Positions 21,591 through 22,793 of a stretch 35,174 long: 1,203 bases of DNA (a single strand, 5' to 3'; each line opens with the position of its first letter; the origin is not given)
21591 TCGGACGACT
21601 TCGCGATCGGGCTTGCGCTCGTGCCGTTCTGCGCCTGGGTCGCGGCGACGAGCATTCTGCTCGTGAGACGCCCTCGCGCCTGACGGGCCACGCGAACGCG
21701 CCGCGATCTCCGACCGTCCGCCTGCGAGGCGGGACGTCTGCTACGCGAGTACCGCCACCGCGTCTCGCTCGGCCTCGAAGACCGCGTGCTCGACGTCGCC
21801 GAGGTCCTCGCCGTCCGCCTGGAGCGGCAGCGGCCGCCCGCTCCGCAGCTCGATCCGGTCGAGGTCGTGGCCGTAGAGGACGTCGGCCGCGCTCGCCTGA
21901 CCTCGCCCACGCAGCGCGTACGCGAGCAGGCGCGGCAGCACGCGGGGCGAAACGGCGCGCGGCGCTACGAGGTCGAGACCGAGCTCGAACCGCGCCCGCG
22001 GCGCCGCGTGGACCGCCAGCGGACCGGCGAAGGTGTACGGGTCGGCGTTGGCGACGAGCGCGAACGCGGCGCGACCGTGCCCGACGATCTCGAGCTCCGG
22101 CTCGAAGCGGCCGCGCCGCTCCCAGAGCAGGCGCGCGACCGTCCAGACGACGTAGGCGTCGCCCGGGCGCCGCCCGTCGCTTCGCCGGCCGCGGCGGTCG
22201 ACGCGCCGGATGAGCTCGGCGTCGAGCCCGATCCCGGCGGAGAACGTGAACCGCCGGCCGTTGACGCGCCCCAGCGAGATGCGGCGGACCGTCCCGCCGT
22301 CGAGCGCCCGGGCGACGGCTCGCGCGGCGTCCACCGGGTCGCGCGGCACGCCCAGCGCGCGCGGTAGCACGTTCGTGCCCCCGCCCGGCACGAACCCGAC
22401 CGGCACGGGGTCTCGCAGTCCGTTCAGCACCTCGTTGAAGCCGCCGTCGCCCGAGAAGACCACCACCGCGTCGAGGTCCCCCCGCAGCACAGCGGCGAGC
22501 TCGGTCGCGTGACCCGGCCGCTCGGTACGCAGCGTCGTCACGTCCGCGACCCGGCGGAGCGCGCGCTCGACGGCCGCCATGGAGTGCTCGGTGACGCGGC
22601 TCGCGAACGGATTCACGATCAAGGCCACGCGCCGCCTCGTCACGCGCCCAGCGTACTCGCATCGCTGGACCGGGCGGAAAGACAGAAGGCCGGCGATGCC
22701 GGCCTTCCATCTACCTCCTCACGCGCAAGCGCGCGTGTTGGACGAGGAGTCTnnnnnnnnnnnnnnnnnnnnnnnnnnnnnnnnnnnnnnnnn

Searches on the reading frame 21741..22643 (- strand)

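Call 4: search_protein_families(library=pfam, proteins=[window:21741-22643:-], max_evalue=0.01)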
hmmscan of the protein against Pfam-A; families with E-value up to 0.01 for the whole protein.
window:21741-22643:- (300 aa): 2 families
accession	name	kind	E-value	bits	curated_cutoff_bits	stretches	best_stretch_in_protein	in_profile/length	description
PF00781.29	DAGK_cat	-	4.1e-20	72.1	23.6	1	5-112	1-114/125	Diacylglycerol kinase catalytic domain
PF19279.4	YegS_C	-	0.00021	21.5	27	1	139-299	6-157/158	YegS C-terminal NAD kinase beta sandwich-like domain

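Call 5: search_protein_families(library=ncbifam, proteins=[window:21741-22643:-], max_evalue=0.01)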
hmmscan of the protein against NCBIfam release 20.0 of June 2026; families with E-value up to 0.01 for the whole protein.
window:21741-22643:- (300 aa): 10 families
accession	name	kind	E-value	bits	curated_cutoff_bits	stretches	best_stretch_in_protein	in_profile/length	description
NF009604.0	PRK13057.1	equivalog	1.4e-24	86.6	274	1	2-300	7-294/302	lipid kinase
NF040993.1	MamU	equivalog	1.5e-18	67.2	400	1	5-155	2-155/296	lipid kinase MamU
TIGR00147.1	TIGR00147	subfamily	2.2e-16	59.7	118.65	1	4-147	2-149/296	YegS/Rv2252/BmrU family lipid kinase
NF002033.0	PRK00861.1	subfamily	6.3e-16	57.9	293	1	2-202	10-207/328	putative lipid kinase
NF009874.0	PRK13337.1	equivalog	3.1e-13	49.3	385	1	4-143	3-144/305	diacylglycerol kinase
NF008882.0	PRK11914.1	equivalog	6.6e-10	38.6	302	1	4-129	9-135/306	diacylglycerol kinase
NF009025.0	PRK12361.1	equivalog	1.1e-09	37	505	1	4-156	242-397/546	hypothetical protein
NF009603.0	PRK13055.1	subfamily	3e-09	36.3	342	1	4-148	3-152/335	diacylglycerol kinase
NF009605.0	PRK13059.1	equivalog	2.1e-06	27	313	1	33-279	33-271/295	putative lipid kinase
NF009602.0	PRK13054.1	equivalog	0.00018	20.7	284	1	56-285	56-278/301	lipid kinase YegS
